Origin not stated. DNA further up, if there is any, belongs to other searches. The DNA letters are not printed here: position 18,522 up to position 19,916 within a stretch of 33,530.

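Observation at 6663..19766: Eukaryote-type glycogen toolkit concentrated in one bacterial locus, without glgC or glgB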

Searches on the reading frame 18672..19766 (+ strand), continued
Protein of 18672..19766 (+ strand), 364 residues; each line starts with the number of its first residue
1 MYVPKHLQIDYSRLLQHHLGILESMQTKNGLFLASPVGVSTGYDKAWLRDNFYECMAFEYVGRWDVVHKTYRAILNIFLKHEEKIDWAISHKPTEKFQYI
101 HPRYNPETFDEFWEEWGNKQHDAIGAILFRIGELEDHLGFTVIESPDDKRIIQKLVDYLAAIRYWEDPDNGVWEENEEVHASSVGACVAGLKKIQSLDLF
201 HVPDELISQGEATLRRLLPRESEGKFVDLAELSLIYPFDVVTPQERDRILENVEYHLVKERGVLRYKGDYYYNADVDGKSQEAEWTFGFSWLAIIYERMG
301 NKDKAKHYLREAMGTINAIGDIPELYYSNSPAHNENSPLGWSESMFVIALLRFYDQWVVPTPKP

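Call 48: search_solved_structures(query=A1, max_evalue=1, show_alignments=1)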
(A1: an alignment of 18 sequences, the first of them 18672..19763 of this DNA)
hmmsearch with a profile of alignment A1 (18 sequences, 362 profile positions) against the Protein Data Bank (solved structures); distinct sequences matched with E-value up to 1: 12.
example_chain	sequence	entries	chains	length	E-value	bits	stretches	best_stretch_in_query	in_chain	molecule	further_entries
8jfk_M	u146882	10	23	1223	3.5e-17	65.9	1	42-274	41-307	Phosphorylase b kinase regulatory subunit alpha, skeletal muscle isoform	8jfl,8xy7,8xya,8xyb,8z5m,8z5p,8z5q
8jfk_B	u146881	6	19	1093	4.7e-12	49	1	66-272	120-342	Phosphorylase b kinase regulatory subunit beta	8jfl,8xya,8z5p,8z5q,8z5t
1ap0_A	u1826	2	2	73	0.065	15.6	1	131-177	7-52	MODIFIER PROTEIN 1 | CHROMOBOX PROTEIN HOMOLOG 1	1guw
8bdb_B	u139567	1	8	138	0.12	14.8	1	79-142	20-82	Ribulose bisphosphate carboxylase small chain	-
8k23_B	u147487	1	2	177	0.12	14.8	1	256-359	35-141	Csy1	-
8k22_B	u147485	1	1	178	0.12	14.8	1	256-359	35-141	Csy1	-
8k0h_A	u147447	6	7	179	0.12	14.8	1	256-359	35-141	Csy1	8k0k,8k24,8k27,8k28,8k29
7wko_A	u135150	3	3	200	0.16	14.4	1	256-359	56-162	Csy1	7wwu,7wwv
7ok0_F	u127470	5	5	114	0.18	14.2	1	136-200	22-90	DNA-directed RNA polymerase, subunit F | DNA-directed RNA polymerase subunit Rpo4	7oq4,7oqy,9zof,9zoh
5fzr_A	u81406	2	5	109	0.69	12.3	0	285-316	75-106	DESIGNED TPR PROTEIN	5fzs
5fzq_A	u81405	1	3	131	0.87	11.9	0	285-317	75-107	DESIGNED TPR PROTEIN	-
3f2u_A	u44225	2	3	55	0.93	11.8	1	138-177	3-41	Chromobox protein homolog 1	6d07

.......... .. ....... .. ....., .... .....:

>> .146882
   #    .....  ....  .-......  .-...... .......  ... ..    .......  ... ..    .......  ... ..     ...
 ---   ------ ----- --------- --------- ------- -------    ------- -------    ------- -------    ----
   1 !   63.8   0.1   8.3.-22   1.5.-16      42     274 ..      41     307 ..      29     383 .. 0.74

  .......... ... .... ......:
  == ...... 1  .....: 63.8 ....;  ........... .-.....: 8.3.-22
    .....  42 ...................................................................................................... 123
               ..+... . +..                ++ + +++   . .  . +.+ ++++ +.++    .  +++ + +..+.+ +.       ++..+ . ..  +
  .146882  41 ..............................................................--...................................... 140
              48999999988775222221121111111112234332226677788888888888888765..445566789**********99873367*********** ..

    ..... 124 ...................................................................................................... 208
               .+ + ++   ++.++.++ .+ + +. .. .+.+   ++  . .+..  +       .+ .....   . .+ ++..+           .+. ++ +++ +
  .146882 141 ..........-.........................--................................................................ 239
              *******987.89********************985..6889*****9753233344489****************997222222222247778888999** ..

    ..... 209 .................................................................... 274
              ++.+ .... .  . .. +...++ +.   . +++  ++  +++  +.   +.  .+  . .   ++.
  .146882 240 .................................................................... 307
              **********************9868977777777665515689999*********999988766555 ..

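Call 54: search_protein_families(library=pfam, proteins=[L065:323-2395:-, L065:2969-4165:-, L065:6462-7247:+, L065:16853-17770:-, L065:17877-19073:+, L060:2292-3062:+, L060:5542-6516:+, L060:6630-7814:+, L060:8968-9903:+, L063:7175-8131:+], max_evalue=0.00001)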
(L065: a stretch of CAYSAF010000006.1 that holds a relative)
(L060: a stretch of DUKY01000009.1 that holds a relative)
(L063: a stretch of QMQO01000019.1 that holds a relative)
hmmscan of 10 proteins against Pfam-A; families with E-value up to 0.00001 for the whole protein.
L065:323-2395:- (690 aa): 3 families
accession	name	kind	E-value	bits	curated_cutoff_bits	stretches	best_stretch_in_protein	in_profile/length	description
PF13476.12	AAA_23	-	2.4e-15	58.2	27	1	8-231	1-199/201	AAA domain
PF02463.25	SMC_N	-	1.1e-11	45.1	40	0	230-681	74-214/220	RecF/RecN/SMC N terminal domain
PF13555.12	AAA_29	-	4.9e-06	26.6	27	1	7-52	2-48/61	P-loop containing region of AAA domain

L065:2969-4165:- (398 aa): 2 families
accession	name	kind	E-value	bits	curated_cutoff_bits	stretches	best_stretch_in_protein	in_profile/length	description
PF00149.33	Metallophos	-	1.4e-11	45.7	21.5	1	1-194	1-189/191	Calcineurin-like phosphoesterase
PF12850.12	Metallophos_2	-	3.5e-06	27.6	27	0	1-219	1-142/154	Calcineurin-like phosphoesterase superfamily domain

L065:6462-7247:+ (261 aa): 1 family
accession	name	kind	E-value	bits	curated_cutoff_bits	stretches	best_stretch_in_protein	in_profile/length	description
PF01790.23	LGT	-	1.5e-52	178.8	24.9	1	9-241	1-239/240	Prolipoprotein diacylglyceryl transferase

L065:16853-17770:- (305 aa): 6 families
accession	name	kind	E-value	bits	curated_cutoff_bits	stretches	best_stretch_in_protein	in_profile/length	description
PF01087.27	GalP_UDP_transf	-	1.5e-15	58.6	22.1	1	5-164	15-184/184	Galactose-1-phosphate uridyl transferase, N-terminal domain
PF16268.10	DUF4921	-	1e-09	38.3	28.5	1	133-298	221-388/425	Domain of unknown function (DUF4921)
PF11969.13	DcpS_C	-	4.1e-09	37.3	24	1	179-271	1-99/114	Scavenger mRNA decapping enzyme C-term binding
PF01230.28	HIT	-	1.2e-08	35.9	21.5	1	194-276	7-95/98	HIT domain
PF02744.22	GalP_UDP_tr_C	-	1.5e-07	31.7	29.2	1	191-273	27-119/165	Galactose-1-phosphate uridyl transferase, C-terminal domain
PF16285.10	DUF4931_N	-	1.8e-07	31.8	24.1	1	34-163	15-124/124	Domain of unknown function (DUF4931) N-terminal domain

L065:17877-19073:+ (398 aa): 2 families
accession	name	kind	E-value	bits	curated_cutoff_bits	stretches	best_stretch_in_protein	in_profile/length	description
PF11139.14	SfLAP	-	7.3e-09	35.8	35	1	182-393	2-208/213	Sap, sulfolipid-1-addressing protein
PF00085.26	Thioredoxin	-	1.7e-06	28.4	23.5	1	45-91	17-63/103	Thioredoxin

L060:2292-3062:+ (256 aa): 6 families
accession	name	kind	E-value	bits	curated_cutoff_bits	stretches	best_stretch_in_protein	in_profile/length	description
PF13614.12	AAA_31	-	3.7e-22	79.6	27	1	5-146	2-153/177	AAA domain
PF01656.29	CbiA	-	8.9e-18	64.9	25.4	1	9-211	3-124/125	CobQ/CobB/MinD/ParA nucleotide binding domain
PF10609.15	ParA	-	3.9e-12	46.6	27.1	1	6-232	5-245/246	NUBPL iron-transfer P-loop NTPase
PF00142.24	Fer4_NifH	-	1.7e-10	41.2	25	0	132-233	140-245/271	4Fe-4S iron sulfur cluster binding proteins, NifH/frxC family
PF13500.12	AAA_26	-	1e-08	35.7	27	1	122-202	119-194/198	AAA domain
PF06564.18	CBP_BcsQ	-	8.8e-07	29.1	21.3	1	7-145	4-150/234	Cellulose biosynthesis protein BcsQ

L060:5542-6516:+ (324 aa): 2 families
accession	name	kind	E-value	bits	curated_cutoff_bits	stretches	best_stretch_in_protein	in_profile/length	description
PF02800.25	Gp_dh_C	-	1.3e-58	197.5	24.4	1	154-307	2-158/158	Glyceraldehyde 3-phosphate dehydrogenase, C-terminal domain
PF00044.30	Gp_dh_N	-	1.4e-35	122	31.7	1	1-99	1-100/101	Glyceraldehyde 3-phosphate dehydrogenase, NAD binding domain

L060:6630-7814:+ (394 aa): 1 family
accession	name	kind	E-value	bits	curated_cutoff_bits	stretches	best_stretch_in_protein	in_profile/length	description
PF00162.24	PGK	-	3.3e-96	323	27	1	14-382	1-379/379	Phosphoglycerate kinase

L060:8968-9903:+ (311 aa): 1 family
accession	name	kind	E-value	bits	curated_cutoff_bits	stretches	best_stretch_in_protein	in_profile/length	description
PF00294.29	PfkB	-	4.9e-36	125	25.8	1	16-303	4-297/302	pfkB family carbohydrate kinase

L063:7175-8131:+ (318 aa): 6 families
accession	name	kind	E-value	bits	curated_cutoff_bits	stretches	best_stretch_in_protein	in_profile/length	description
PF01087.27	GalP_UDP_transf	-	6e-17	63.1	22.1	1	4-173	14-184/184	Galactose-1-phosphate uridyl transferase, N-terminal domain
PF16268.10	DUF4921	-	1e-15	58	28.5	1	117-309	195-388/425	Domain of unknown function (DUF4921)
PF02744.22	GalP_UDP_tr_C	-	4.1e-10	40.1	29.2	1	193-277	19-107/165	Galactose-1-phosphate uridyl transferase, C-terminal domain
PF01230.28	HIT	-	1.8e-09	38.5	21.5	0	201-261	5-65/98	HIT domain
PF11969.13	DcpS_C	-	2.4e-09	38.1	24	1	188-280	1-97/114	Scavenger mRNA decapping enzyme C-term binding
PF16285.10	DUF4931_N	-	3.2e-07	30.9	24.1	1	88-171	41-123/124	Domain of unknown function (DUF4931) N-terminal domain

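Call 55: search_protein_families(library=pfam, proteins=[L008:1508-3580:-, L008:11200-12984:+, L003:5373-6749:-, L003:6746-7543:-, L003:9354-9986:+, L005:4305-6218:+, L006:6468-7604:+, L004:3543-4823:+, L006:5581-6318:-, L069:15058-18546:+], max_evalue=0.00001)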
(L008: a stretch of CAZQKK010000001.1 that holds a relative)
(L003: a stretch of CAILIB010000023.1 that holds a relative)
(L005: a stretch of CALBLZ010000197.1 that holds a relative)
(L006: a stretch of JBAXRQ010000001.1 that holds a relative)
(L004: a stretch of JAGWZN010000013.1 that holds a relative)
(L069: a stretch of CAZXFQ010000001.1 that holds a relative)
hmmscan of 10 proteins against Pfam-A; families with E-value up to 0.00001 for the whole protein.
L008:1508-3580:- (690 aa): 0 families

L008:11200-12984:+ (594 aa): 1 family
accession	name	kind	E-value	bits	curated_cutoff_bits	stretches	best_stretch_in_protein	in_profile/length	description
PF02660.20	G3P_acyltransf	-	2.7e-29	102.8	24.1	1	13-192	1-164/164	Glycerol-3-phosphate acyltransferase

L003:5373-6749:- (458 aa): 1 family
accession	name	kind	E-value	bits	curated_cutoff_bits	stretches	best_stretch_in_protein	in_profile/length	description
PF02687.27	FtsX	-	1.3e-14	54.8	25.5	1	319-451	3-120/120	FtsX-like permease C-terminal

L003:6746-7543:- (265 aa): 3 families
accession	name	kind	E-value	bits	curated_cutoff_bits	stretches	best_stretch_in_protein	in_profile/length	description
PF00005.33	ABC_tran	-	3.7e-36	125.2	25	1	66-214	1-136/137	ABC transporter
PF13304.12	AAA_21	-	7.5e-08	33.2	27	0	78-99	1-22/304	AAA domain, putative AbiEii toxin, Type IV TA system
PF02463.25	SMC_N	-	5.7e-06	26.3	40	0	186-260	136-212/220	RecF/RecN/SMC N terminal domain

L003:9354-9986:+ (210 aa): 0 families

L005:4305-6218:+ (637 aa): 0 families

L006:6468-7604:+ (378 aa): 0 families

L004:3543-4823:+ (426 aa): 1 family
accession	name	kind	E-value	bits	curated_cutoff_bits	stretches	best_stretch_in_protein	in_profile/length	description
PF09925.14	DUF2157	-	7.2e-08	32.7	32.4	1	18-99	31-112/146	Predicted membrane protein (DUF2157)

L006:5581-6318:- (245 aa): 1 family
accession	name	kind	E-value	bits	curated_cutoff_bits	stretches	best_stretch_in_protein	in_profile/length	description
PF01978.25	TrmB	-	1.5e-11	44.4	25.6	1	15-77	6-67/68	Sugar-specific transcriptional regulator TrmB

L069:15058-18546:+ (1162 aa): 6 families
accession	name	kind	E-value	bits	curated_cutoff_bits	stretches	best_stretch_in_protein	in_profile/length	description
PF00343.26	Phosphorylase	-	1.8e-30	106.3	27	1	751-1075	218-580/713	Carbohydrate phosphorylase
PF02878.22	PGM_PMM_I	-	6.9e-28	97.5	22.5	1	27-150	3-131/138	Phosphoglucomutase/phosphomannomutase, alpha/beta/alpha domain I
PF02879.22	PGM_PMM_II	-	6.2e-19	68.9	29.3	1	181-273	10-103/103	Phosphoglucomutase/phosphomannomutase, alpha/beta/alpha domain II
PF02880.22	PGM_PMM_III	-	7.1e-19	68.5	20.7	1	278-383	2-109/115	Phosphoglucomutase/phosphomannomutase, alpha/beta/alpha domain III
PF11897.13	DUF3417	-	3.7e-10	40.7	25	1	493-600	4-108/109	Protein of unknown function (DUF3417)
PF00408.26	PGM_PMM_IV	-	8e-06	26.3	23.1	0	396-465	3-64/68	Phosphoglucomutase/phosphomannomutase, C-terminal domain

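Call 58: search_solved_structures(query=A5, max_evalue=0.001)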
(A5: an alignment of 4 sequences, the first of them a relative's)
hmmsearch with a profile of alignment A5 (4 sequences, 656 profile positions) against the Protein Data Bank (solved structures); distinct sequences matched with E-value up to 0.001: 17.
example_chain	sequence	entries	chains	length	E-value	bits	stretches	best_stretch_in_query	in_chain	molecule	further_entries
27xj_A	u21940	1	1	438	5.5e-14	54.8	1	307-652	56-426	glucan 1,4-alpha-glucosidase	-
9ju0_AAA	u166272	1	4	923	2.9e-12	49.1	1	306-572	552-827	Dextran dextrinase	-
1ayx_A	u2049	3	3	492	1.3e-10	43.7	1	306-586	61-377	GLUCOAMYLASE | Glucoamylase GLU1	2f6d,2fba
1agm_A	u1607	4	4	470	1e-09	40.7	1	597-638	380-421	GLUCOAMYLASE-471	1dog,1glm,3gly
3eqa_A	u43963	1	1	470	1e-09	40.7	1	597-638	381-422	Glucoamylase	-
1gah_A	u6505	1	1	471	1.1e-09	40.6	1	597-638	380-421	GLUCOAMYLASE-471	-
1gai_A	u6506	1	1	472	1.1e-09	40.6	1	597-638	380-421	GLUCOAMYLASE-471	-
6frv_A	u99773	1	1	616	3.7e-09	38.9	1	597-638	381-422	Glucoamylase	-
2vn4_A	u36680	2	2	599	2.6e-08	36.1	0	600-641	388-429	GLUCOAMYLASE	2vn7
5z3d_A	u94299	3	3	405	7.2e-08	34.6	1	270-640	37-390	Glycoside hydrolase 15-related protein | Isomaltose glucohydrolase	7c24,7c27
1ug9_A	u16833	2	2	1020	2e-07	33.1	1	167-488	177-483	glucodextranase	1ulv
5z3a_A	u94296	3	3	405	4.4e-07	32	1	270-640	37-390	Glycoside hydrolase 15-related protein | Isomaltose glucohydrolase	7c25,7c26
6fhv_A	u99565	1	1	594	5.6e-07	31.7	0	597-640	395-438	Glucoamylase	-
5z3b_A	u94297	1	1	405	5.8e-07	31.6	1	270-640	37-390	Glycoside hydrolase 15-related protein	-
6fhw_A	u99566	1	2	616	9.4e-07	30.9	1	596-639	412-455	Glucoamylase P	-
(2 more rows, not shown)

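Call 76: predict_structure(alignment_id=A1)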
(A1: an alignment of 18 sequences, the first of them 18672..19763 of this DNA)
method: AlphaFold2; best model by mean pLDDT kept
length: 364 residues; sequences in the alignment: 18
mean_pLDDT: 81.8   pTM: 0.87
mean pLDDT of the five models: 81.8, 79.9, 79.6, 77.2, 75.0
residues with pLDDT >= 90: 175; 70-90: 93; 50-70: 71; < 50: 25
segments of 3 or more residues with pLDDT < 50: 1-7, 268-271, 273-275, 277-279, 281-283, 361-364
pLDDT, mean of each block of 10 residues (from residue 1): 46 85 90 69 72 91 94 97 98 92 90 75 95 92 97 98 93 75 95 96 98 88 66 93 93 80 54 47 64 93 91 74 63 60 87 68 41
secondary structure, 60 per line:
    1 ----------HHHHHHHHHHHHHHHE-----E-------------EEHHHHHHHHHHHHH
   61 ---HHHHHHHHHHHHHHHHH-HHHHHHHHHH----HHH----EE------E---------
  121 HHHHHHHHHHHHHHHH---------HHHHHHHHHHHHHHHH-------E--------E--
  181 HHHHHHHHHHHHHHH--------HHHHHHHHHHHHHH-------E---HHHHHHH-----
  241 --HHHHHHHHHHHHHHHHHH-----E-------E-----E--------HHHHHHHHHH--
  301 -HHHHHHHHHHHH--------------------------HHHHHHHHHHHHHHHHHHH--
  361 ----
elements in order: H11-25 H48-60 H64-80 H82-91 H121-136 H146-161 H181-195 H204-217 H229-235 H243-260 H289-298 H302-313 H340-358

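Call 79: fold_search(model_id=the predicted structure, library=pdb)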
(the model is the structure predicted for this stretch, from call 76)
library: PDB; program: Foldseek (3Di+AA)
matches with E <= 10: 796; with E <= 0.001: 64
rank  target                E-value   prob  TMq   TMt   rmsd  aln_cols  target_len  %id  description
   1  8jfk_A                5.0e-13  1.00  0.74  0.30   4.8       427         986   23  PhK holoenzyme in inactive state, muscle isoform (released 2024-04-03)
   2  8z5r_A                1.7e-12  1.00  0.74  0.29   6.4       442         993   22  human phosphorylase kinase alpha/gamma/delta subcomplex - phosphorylation and Ca2+ bound state (released 2025-04-23)
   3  8jfk_B                4.0e-12  1.00  0.74  0.28   6.1       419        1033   22  PhK holoenzyme in inactive state, muscle isoform (released 2024-04-03)
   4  8z5m_A                8.4e-12  1.00  0.80  0.31   5.7       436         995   23  human phosphorylase kinase alpha/gamma/delta subcomplex - inactive state (released 2025-04-23)
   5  8jfl_B                9.2e-12  1.00  0.75  0.28   4.6       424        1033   22  PhK holoenzyme in active state, muscle isoform (released 2024-04-03)
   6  8jfl_A                3.2e-11  1.00  0.70  0.28   5.9       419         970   23  PhK holoenzyme in active state, muscle isoform (released 2024-04-03)
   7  5z3c                  6.4e-11  1.00  0.74  0.72   4.1       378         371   19  Glycosidase E178A (released 2019-05-15)
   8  7c25                  7.4e-11  1.00  0.75  0.73   4.1       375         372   20  Glycosidase Wild Type at pH8.0 (released 2021-05-12)
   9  5z3b                  1.1e-10  1.00  0.75  0.73   4.0       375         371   20  Glycosidase Y48F (released 2019-05-15)
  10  8z5t_B                1.1e-10  1.00  0.74  0.27   6.4       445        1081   21  human phosphorylase kinase - phosphorylation and Ca2+ bound state (released 2025-04-23)
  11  5z3a                  1.2e-10  1.00  0.74  0.73   4.0       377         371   20  Glycosidase Wild Type (released 2019-05-15)
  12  7c24                  1.4e-10  1.00  0.74  0.73   3.9       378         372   20  Glycosidase F290Y at pH8.0 (released 2021-05-12)
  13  5z3d                  2.6e-10  1.00  0.70  0.69   4.5       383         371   19  Glycosidase F290Y (released 2019-05-15)
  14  5z3e                  4.1e-10  1.00  0.70  0.69   4.4       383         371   19  Glycosidase E335A (released 2019-05-15)
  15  8z5p_B                7.5e-09  1.00  0.76  0.30   4.8       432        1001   22  human phosphorylase kinase - inactive state (released 2025-04-23)
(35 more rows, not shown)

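Call 82: search_protein_families(library=pfam, proteins=[L063:4372-5073:+, L003:9354-9986:+, L060:11095-11862:+, L060:11859-12440:+, L045:7921-8979:-], max_evalue=0.001)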
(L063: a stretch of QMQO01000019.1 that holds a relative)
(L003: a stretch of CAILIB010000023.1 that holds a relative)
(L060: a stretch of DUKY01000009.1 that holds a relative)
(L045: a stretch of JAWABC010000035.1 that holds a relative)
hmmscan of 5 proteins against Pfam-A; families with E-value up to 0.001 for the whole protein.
L063:4372-5073:+ (233 aa): 0 families

L003:9354-9986:+ (210 aa): 0 families

L060:11095-11862:+ (255 aa): 1 family
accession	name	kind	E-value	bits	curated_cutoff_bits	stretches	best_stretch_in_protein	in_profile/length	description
PF01791.15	DeoC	-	8e-43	147.1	23.8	1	21-237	4-228/229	DeoC/LacD family aldolase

L060:11859-12440:+ (193 aa): 3 families
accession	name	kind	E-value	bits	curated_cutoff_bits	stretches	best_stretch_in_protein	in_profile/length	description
PF13302.13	Acetyltransf_3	-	6.3e-28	98.6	25.4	1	7-150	1-138/138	Acetyltransferase (GNAT) domain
PF00583.31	Acetyltransf_1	-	3e-10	40.8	20.7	1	60-149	26-116/116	Acetyltransferase (GNAT) family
PF13420.13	Acetyltransf_4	-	5.4e-09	36.7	24.3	1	10-162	1-147/155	Acetyltransferase (GNAT) domain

L045:7921-8979:- (352 aa): 3 families
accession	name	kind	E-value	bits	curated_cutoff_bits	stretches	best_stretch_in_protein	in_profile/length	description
PF02879.22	PGM_PMM_II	-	3.6e-29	101.8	29.3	1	58-155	2-103/103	Phosphoglucomutase/phosphomannomutase, alpha/beta/alpha domain II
PF02880.22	PGM_PMM_III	-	4.7e-24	85.2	20.7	1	159-269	1-113/115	Phosphoglucomutase/phosphomannomutase, alpha/beta/alpha domain III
PF00408.26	PGM_PMM_IV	-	2.1e-18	66.6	23.1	1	275-347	1-65/68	Phosphoglucomutase/phosphomannomutase, C-terminal domain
